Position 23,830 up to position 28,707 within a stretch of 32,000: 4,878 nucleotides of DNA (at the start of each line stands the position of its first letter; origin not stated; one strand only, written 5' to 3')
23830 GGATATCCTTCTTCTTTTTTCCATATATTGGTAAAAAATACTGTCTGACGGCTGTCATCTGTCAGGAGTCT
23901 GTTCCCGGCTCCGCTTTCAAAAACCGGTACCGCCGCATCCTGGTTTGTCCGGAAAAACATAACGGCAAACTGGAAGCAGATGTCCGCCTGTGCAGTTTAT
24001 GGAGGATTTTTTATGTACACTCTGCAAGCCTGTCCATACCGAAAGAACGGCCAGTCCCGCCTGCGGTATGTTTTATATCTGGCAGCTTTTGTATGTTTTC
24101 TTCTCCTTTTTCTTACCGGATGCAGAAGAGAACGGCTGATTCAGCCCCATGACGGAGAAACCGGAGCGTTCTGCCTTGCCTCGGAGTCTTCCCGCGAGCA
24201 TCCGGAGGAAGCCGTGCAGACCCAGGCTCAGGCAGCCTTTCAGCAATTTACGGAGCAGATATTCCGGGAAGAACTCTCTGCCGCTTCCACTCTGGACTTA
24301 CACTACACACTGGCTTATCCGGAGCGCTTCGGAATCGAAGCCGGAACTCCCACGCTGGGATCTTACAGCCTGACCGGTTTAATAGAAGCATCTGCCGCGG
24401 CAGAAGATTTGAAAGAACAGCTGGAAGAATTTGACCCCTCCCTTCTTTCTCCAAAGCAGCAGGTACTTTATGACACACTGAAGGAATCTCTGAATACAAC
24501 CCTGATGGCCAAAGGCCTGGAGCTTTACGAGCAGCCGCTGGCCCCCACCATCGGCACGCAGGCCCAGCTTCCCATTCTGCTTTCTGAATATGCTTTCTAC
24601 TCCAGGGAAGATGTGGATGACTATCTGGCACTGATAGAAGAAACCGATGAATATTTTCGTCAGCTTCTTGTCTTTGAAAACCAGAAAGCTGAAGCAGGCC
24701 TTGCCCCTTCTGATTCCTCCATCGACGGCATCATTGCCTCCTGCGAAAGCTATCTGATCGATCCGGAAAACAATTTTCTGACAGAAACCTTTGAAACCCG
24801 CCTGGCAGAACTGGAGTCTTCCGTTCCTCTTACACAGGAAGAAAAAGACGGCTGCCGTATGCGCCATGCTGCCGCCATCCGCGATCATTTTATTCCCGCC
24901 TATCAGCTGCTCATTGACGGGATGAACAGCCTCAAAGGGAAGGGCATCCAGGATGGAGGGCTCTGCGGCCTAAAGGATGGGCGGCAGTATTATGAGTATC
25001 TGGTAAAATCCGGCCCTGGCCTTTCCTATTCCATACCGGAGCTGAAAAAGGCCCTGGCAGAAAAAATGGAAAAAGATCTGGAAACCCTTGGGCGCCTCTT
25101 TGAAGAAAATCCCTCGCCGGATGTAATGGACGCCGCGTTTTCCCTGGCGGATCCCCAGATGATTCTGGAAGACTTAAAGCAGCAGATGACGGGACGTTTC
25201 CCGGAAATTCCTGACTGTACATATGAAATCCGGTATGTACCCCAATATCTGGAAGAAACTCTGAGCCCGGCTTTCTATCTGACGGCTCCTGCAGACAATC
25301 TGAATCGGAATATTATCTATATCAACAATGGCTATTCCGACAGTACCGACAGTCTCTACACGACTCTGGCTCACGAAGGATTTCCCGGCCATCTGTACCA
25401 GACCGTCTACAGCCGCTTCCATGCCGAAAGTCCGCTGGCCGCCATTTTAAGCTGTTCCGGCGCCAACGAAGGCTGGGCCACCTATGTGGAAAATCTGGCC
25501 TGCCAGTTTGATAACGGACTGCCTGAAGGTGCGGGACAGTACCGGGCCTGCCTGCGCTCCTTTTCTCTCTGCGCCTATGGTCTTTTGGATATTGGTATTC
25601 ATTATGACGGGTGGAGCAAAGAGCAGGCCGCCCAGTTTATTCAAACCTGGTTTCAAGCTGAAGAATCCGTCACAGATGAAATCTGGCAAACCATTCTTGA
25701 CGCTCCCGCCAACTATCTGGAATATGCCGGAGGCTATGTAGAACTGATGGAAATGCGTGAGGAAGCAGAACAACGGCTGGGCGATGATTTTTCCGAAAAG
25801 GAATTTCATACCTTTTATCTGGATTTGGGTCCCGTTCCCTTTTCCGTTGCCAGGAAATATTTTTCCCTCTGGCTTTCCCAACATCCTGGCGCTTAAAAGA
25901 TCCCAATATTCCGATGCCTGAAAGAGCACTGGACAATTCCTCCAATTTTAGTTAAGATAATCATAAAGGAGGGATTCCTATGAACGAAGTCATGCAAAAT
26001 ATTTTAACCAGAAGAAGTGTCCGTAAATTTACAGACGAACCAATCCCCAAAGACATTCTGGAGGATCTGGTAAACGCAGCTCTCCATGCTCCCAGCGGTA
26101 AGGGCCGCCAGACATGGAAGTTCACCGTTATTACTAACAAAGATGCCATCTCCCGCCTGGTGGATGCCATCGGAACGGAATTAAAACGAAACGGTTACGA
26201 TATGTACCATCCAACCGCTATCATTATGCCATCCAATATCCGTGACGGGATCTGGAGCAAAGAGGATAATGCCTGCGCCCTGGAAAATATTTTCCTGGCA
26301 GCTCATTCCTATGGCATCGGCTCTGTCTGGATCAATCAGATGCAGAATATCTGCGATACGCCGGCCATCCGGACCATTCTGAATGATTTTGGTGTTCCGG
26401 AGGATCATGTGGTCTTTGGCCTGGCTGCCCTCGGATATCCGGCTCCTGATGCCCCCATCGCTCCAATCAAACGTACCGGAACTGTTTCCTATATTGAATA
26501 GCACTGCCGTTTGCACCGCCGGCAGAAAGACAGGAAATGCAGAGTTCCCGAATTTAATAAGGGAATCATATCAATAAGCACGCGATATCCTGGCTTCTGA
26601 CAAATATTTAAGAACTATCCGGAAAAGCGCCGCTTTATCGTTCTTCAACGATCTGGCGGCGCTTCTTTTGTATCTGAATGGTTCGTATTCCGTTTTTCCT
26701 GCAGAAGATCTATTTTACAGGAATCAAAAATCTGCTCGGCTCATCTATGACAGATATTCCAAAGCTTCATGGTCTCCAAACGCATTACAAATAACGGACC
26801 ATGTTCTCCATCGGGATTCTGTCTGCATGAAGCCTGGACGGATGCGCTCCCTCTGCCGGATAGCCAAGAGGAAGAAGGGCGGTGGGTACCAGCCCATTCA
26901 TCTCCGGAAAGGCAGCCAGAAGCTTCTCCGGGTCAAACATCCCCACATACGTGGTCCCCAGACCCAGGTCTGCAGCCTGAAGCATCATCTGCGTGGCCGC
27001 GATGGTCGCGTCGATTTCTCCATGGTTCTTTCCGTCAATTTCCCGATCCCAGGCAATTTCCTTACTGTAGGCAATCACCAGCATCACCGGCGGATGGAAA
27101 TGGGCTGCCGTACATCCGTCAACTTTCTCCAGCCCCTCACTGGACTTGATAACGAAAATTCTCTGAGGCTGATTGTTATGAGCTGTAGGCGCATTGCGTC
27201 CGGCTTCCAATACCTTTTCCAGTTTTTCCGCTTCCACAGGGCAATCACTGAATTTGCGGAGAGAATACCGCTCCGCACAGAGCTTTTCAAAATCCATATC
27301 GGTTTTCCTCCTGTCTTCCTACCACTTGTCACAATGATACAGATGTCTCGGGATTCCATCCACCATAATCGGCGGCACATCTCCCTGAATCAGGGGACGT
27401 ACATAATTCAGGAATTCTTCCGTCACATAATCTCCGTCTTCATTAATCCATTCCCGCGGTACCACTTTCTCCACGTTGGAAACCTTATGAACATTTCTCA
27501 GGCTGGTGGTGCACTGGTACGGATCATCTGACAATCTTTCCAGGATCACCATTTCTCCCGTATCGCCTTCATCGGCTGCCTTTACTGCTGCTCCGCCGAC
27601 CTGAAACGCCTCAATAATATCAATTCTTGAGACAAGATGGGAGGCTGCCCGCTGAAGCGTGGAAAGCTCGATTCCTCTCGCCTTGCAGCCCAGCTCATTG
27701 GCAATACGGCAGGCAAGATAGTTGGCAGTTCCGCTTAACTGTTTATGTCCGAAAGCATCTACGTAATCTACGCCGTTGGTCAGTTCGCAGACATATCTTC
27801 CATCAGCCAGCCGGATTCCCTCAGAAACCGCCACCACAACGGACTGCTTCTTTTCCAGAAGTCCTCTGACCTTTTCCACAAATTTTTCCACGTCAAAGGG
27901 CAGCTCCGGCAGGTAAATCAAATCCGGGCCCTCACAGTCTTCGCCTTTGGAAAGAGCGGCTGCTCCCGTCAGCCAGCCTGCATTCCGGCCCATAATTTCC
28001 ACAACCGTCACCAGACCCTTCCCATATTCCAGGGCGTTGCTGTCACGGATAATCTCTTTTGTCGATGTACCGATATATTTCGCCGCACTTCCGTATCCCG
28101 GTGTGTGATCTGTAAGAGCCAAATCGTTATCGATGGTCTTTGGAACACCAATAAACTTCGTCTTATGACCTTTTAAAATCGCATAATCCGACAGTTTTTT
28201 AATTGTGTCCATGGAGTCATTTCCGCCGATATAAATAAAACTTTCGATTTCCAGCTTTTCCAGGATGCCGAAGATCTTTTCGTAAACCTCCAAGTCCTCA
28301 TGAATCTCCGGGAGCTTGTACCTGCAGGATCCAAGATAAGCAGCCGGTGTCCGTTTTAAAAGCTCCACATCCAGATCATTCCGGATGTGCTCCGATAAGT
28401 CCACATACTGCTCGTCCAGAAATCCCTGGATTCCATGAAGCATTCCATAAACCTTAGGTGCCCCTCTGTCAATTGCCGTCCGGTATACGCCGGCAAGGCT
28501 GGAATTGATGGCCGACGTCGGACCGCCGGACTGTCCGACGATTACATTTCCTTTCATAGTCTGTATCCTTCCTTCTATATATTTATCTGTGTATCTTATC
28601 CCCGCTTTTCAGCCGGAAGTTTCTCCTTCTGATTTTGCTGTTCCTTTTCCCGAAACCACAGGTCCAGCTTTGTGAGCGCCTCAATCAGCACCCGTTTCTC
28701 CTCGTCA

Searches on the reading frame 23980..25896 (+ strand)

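Call 80: search_protein_families(library=pfam, proteins=[window:23980-25896:+], max_evalue=0.00001)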
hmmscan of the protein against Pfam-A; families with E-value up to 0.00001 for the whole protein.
window:23980-25896:+ (638 aa): 1 family
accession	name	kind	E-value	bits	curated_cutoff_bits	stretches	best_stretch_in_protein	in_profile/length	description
PF05960.17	DUF885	-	1.7e-86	292.4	32.4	1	123-626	13-530/532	Bacterial protein of unknown function (DUF885)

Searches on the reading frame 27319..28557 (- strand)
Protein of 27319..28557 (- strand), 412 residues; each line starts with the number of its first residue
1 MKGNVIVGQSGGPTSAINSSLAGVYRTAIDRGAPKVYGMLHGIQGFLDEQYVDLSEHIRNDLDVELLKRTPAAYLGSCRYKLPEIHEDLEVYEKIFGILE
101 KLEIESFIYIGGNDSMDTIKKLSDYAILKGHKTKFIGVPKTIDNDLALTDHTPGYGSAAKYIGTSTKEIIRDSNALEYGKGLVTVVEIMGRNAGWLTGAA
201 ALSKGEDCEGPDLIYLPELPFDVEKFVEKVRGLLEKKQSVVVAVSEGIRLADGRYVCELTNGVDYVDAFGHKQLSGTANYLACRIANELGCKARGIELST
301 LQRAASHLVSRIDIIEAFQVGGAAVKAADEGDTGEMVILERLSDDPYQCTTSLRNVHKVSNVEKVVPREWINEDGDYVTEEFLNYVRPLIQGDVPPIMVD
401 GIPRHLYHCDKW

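Call 80: search_protein_families(library=pfam, proteins=[window:27319-28557:-], max_evalue=0.00001)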
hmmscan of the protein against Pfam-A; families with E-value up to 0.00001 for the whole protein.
window:27319-28557:- (412 aa): 1 family
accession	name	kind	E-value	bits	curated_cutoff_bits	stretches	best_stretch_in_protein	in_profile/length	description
PF00365.25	PFK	-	8.2e-61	206.2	30.9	1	4-294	1-274/277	Phosphofructokinase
